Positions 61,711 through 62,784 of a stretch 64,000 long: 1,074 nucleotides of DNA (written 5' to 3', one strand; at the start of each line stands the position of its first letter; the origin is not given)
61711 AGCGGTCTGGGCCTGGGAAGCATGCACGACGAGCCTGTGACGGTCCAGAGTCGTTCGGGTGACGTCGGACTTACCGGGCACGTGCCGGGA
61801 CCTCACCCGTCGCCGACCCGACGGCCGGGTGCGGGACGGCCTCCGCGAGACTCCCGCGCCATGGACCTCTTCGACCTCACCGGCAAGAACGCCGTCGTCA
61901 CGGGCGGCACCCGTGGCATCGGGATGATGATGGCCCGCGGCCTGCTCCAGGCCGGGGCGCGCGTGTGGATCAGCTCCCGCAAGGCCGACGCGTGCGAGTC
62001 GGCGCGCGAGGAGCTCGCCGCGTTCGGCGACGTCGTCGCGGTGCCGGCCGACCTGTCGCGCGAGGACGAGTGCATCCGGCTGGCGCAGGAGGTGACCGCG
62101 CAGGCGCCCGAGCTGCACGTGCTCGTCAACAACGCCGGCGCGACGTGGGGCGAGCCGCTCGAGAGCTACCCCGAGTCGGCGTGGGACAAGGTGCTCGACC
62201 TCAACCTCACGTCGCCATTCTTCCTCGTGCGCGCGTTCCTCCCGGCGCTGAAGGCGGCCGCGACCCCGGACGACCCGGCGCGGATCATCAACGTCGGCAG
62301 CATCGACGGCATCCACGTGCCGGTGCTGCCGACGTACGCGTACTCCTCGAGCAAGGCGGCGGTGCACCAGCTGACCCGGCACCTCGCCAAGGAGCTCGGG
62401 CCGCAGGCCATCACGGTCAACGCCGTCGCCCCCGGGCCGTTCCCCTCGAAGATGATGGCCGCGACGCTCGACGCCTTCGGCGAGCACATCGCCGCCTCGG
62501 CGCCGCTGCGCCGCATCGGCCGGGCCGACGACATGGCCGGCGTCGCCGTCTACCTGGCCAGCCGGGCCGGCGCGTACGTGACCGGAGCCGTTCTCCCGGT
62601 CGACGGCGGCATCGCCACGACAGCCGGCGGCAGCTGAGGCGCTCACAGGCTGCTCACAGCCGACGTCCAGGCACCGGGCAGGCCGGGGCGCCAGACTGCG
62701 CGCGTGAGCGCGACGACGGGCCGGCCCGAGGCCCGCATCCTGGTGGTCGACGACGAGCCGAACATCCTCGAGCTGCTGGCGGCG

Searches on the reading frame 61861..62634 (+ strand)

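Call 56: search_protein_families(library=pfam, proteins=[window:61861-62634:+], max_evalue=0.001)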
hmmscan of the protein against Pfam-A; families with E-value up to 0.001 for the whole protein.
window:61861-62634:+ (258 aa): 5 families
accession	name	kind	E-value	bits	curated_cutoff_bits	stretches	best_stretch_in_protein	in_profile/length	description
PF13561.12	adh_short_C2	-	8.8e-54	183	27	1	18-251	6-235/236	Enoyl-(Acyl carrier protein) reductase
PF00106.31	adh_short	-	7.3e-50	169.6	26.6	1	9-201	1-189/195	short chain dehydrogenase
PF08659.16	KR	-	2.5e-10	41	22.6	1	12-114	4-111/180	KR domain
PF23441.1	SDR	-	3.3e-07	30.4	27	1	10-251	9-255/258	SDR-like rossmann domain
PF01370.27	Epimerase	-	6.9e-07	29.4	20.9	0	12-80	2-65/240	NAD dependent epimerase/dehydratase family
